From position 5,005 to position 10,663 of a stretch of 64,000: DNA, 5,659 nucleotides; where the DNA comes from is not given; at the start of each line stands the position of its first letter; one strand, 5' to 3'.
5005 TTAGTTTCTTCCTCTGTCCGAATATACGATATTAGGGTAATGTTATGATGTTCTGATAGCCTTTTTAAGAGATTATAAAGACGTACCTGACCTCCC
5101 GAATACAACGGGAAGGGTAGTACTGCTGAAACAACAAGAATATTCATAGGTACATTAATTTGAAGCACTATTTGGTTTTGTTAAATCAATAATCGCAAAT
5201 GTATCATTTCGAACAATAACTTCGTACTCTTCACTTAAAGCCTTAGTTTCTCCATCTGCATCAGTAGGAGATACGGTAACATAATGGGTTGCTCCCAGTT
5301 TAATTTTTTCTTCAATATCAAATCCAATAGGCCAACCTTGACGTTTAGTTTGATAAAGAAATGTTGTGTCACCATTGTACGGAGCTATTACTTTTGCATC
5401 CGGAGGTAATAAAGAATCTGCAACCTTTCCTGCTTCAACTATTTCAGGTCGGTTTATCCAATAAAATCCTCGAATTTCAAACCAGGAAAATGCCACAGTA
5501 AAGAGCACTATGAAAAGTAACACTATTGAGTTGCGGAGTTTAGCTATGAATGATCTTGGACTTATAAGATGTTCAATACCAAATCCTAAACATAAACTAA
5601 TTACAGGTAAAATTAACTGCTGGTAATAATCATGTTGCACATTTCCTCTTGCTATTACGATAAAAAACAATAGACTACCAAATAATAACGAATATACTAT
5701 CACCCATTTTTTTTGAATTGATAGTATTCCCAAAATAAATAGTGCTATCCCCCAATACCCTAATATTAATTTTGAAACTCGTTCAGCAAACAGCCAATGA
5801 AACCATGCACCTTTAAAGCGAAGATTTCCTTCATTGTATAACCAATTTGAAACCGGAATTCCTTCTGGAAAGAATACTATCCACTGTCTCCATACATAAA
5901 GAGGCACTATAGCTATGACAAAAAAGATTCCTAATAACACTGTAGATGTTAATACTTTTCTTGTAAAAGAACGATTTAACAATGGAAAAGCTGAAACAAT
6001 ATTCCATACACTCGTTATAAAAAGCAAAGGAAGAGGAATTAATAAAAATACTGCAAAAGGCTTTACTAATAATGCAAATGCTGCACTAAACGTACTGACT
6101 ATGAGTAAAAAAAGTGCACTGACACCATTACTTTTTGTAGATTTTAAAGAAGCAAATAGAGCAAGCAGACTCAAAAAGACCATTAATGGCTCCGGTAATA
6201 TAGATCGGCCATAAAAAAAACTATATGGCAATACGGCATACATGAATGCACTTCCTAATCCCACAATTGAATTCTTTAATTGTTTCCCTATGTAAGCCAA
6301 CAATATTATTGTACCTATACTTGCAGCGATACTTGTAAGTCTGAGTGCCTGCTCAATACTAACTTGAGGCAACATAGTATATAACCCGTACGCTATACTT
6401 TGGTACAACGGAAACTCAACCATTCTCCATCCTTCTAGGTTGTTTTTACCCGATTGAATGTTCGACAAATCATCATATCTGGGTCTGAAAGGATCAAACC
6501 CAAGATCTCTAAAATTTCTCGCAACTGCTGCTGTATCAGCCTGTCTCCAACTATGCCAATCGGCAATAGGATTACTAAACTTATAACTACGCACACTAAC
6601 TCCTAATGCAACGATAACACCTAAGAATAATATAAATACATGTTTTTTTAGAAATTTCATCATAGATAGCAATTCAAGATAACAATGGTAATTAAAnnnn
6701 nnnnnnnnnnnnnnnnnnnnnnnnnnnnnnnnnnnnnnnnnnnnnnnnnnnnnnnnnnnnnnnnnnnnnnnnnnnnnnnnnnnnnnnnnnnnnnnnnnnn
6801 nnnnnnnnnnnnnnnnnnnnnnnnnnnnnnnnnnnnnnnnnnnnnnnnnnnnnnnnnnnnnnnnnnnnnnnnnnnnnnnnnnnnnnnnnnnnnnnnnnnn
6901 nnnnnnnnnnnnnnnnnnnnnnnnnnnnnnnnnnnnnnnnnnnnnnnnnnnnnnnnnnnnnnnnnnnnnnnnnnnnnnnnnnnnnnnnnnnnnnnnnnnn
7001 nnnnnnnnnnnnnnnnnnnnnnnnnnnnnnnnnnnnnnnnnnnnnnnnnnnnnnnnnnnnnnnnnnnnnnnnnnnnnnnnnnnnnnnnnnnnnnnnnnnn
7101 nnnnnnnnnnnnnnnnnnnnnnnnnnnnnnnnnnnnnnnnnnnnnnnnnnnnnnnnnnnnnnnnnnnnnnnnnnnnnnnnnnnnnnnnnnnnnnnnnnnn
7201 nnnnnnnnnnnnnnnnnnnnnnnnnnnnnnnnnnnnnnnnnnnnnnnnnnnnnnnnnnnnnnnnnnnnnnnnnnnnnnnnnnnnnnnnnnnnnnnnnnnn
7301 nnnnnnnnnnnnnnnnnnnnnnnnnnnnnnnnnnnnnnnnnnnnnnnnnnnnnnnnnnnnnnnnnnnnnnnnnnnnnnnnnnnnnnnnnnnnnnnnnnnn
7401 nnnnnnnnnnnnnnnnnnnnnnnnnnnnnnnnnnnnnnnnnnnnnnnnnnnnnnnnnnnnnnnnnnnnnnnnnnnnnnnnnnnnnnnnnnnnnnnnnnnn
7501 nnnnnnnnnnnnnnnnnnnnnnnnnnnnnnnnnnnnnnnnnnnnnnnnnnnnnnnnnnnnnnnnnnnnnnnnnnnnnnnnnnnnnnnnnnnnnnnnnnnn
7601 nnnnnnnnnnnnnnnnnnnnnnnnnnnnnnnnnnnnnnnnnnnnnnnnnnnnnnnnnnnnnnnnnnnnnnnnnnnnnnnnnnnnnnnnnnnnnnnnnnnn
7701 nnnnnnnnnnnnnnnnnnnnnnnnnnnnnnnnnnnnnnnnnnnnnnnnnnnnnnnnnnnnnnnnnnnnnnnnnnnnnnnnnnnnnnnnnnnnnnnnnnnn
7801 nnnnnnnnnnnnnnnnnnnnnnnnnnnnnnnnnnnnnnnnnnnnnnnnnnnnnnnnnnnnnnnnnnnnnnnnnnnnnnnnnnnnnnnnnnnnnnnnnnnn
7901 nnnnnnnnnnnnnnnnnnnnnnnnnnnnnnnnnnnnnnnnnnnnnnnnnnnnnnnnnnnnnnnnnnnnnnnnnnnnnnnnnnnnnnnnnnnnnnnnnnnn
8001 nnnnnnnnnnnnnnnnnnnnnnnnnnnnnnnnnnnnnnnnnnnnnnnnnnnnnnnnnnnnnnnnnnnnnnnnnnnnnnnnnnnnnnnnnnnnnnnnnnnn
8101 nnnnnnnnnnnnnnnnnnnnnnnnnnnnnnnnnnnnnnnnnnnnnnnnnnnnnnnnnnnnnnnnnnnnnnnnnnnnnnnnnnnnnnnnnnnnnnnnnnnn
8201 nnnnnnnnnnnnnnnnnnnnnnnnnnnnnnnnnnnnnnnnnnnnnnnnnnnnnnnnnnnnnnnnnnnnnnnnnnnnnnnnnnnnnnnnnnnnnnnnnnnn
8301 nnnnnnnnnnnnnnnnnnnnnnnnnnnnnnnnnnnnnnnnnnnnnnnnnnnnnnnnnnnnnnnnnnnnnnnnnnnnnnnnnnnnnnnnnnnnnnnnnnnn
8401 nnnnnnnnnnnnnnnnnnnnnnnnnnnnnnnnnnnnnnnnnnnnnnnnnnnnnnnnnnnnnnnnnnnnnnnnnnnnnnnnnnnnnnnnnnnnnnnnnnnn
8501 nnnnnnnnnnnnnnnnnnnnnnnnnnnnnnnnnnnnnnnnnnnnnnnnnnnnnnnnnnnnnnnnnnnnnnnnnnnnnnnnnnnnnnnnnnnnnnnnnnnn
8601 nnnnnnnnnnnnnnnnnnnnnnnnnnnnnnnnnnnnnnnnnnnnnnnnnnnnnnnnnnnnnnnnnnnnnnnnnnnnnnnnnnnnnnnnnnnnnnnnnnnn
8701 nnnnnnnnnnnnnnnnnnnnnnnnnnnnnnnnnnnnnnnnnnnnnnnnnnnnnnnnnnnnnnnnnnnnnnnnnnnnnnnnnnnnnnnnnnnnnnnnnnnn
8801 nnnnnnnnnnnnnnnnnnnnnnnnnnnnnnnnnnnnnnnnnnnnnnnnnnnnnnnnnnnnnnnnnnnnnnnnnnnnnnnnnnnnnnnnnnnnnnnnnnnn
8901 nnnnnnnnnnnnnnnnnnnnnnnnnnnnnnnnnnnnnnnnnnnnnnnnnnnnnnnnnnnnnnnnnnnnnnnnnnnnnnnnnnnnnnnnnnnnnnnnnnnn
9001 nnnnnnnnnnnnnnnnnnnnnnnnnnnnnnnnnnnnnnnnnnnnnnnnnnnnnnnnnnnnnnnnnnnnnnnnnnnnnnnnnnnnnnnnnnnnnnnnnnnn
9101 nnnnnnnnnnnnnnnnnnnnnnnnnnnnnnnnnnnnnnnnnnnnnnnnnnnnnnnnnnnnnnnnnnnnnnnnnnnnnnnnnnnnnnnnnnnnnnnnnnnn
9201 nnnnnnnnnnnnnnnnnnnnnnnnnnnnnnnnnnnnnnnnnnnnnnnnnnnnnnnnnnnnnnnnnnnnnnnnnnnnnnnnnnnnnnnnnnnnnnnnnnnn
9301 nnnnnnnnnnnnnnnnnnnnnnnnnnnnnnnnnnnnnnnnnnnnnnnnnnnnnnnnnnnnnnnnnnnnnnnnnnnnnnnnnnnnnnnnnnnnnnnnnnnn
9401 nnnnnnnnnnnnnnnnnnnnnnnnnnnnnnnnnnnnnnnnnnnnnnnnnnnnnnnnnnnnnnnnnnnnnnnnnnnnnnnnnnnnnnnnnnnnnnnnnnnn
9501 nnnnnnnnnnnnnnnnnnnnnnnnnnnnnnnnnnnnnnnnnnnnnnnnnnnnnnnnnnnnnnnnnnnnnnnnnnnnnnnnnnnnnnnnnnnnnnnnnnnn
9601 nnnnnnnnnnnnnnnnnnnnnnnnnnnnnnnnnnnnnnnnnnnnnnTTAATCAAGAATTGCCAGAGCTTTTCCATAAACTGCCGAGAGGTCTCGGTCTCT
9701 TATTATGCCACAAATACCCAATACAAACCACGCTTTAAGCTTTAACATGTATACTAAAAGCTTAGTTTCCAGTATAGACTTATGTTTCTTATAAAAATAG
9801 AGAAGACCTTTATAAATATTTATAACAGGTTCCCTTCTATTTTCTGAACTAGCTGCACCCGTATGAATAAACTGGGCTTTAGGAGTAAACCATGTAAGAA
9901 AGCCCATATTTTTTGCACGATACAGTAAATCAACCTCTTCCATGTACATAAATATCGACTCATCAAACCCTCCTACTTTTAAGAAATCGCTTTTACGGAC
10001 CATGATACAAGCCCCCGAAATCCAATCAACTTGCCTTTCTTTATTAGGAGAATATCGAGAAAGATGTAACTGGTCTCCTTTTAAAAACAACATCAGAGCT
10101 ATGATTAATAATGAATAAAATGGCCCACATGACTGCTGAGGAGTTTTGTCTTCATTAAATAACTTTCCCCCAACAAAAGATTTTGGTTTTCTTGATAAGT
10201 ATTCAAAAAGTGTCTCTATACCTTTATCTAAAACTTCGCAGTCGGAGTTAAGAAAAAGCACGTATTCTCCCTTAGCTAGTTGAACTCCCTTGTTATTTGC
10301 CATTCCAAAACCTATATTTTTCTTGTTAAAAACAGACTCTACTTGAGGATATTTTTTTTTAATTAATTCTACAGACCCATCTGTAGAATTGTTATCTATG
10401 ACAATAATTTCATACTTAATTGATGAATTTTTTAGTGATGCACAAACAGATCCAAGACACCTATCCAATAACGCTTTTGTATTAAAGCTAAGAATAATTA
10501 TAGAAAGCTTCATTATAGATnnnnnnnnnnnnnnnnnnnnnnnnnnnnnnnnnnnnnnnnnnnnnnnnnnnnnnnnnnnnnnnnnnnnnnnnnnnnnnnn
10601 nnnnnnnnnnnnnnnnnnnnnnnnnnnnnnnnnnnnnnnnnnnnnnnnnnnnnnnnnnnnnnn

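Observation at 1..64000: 64-kb contiguous glycosylation island with about 17 cytoplasmic GTs and at least 15 GT-C-type membrane glycosyltransferases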

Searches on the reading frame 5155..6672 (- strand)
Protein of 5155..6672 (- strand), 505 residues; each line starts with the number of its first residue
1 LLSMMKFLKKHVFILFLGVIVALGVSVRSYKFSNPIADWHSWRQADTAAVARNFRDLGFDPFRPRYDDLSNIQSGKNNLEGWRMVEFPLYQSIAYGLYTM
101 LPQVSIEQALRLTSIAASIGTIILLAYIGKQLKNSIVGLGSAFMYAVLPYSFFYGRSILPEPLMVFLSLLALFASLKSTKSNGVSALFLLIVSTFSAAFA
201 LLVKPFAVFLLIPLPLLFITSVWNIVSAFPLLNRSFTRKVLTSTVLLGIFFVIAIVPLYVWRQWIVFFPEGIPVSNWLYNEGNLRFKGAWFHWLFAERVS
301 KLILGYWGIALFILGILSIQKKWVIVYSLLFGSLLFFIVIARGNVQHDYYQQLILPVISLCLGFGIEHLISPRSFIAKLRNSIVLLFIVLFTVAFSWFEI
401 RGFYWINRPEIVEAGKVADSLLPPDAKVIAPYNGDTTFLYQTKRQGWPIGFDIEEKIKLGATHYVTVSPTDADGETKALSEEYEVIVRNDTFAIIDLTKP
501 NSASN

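Call 6: search_protein_families(library=pfam, proteins=[window:5155-6672:-], max_evalue=0.01)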
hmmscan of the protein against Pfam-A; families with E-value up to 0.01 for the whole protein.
window:5155-6672:- (505 aa): 1 family
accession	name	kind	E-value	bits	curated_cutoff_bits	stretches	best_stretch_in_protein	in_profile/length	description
PF13231.12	PMT_2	-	1.6e-06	28.8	26.1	1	106-223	20-134/160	Dolichyl-phosphate-mannose-protein mannosyltransferase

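Call 100: search_protein_families(library=ncbifam, proteins=[window:5155-6672:-], max_evalue=0.01)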
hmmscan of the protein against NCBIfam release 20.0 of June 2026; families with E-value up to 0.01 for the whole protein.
window:5155-6672:- (505 aa): 0 families

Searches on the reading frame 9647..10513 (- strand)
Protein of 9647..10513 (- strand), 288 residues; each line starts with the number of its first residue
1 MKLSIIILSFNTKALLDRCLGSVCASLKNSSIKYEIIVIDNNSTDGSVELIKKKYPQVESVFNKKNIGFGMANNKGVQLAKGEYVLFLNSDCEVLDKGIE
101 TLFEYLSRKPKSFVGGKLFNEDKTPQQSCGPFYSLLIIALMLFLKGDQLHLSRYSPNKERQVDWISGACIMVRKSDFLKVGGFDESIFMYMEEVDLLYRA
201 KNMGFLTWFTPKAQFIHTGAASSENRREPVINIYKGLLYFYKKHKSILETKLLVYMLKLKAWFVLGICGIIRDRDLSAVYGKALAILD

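Call 8: search_protein_families(library=pfam, proteins=[window:9647-10513:-], max_evalue=0.001)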
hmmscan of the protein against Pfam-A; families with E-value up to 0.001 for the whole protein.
window:9647-10513:- (288 aa): 3 families
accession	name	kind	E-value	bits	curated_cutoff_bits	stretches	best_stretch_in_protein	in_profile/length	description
PF00535.33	Glycos_transf_2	-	3.2e-26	92.7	23.3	1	4-120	1-117/168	Glycosyl transferase family 2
PF10111.15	Glyco_tranf_2_2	-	3.5e-10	40.3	27.3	1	33-93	29-93/276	Glycosyltransferase like family 2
PF13641.12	Glyco_tranf_2_3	-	7.2e-10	39.7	27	1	3-218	3-212/230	Glycosyltransferase like family 2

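Call 18: search_protein_families(library=ncbifam, proteins=[window:9647-10513:-], max_evalue=0.00001)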
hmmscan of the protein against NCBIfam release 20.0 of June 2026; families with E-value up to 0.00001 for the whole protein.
window:9647-10513:- (288 aa): 16 families
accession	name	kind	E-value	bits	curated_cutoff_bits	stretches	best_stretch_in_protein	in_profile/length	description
NF041875.1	EPS_EpsD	equivalog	4.9e-21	75.5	370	1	3-220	1-209/325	exopolysaccharide biosynthesis glycosyltransferase EpsD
TIGR03965.1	mycofact_glyco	equivalog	4.2e-18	65.5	280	1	4-218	77-281/467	mycofactocin biosynthesis glycosyltransferase MftF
NF007482.0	PRK10073.1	equivalog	2.3e-16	59.7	423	1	2-104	7-108/334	glycosyltransferase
NF038302.1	EPS_HpsE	equivalog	3.5e-15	55.8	300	1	1-219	1-224/307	hormogonium polysaccharide biosynthesis glycosyltransferase HpsE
TIGR04283.1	glyco_like_mftF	equivalog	4.7e-15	55.8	182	1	3-208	1-177/221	TIGR04283 family arsenosugar biosynthesis glycosyltransferase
NF047683.1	TeichurnBiosyTuaG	equivalog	7.7e-13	48.7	400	1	3-113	8-118/252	teichuronic acid biosynthesis protein TuaG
NF050050.1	ProtGlycPglI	equivalog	6.7e-12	45.4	500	1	2-108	3-110/306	GalNAc(5)-diNAcBac-PP-undecaprenol beta-1,3-glucosyltransferase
TIGR03937.1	PgaC_IcaA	equivalog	7.8e-12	44.9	422.3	1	2-111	46-155/407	poly-beta-1,6-N-acetyl-D-glucosamine synthase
TIGR01556.1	rhamnosyltran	subfamily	1.6e-11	44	200.55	1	23-222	13-205/281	rhamnosyltransferase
TIGR04009.1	wcaE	equivalog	1.9e-10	40.4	369.2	1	1-106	1-106/248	colanic acid biosynthesis glycosyltransferase WcaE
TIGR04195.1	S_glycosyl_SunS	equivalog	2e-10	40.1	350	1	6-92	62-142/421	SunS family peptide S-glycosyltransferase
NF038299.1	EPS_HpsN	equivalog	5.1e-09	35.5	425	1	2-223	2-226/317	hormogonium polysaccharide biosynthesis glycosyltransferase HpsN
NF053739.1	GlytfEpsEBac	equivalog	5.6e-08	32.1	450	1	2-115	2-117/265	glycosyltransferase EpsE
TIGR03111.1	glyc2_xrt_Gpos1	hypoth_equivalog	9.8e-08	31.2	363.95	1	3-181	51-231/439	TIGR03111 family XrtG-associated glycosyltransferase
NF041394.1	GtaseAglG_Halo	equivalog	3.4e-07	29.8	440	1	1-187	1-178/304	glucosyl-dolichyl phosphate glucuronosyltransferase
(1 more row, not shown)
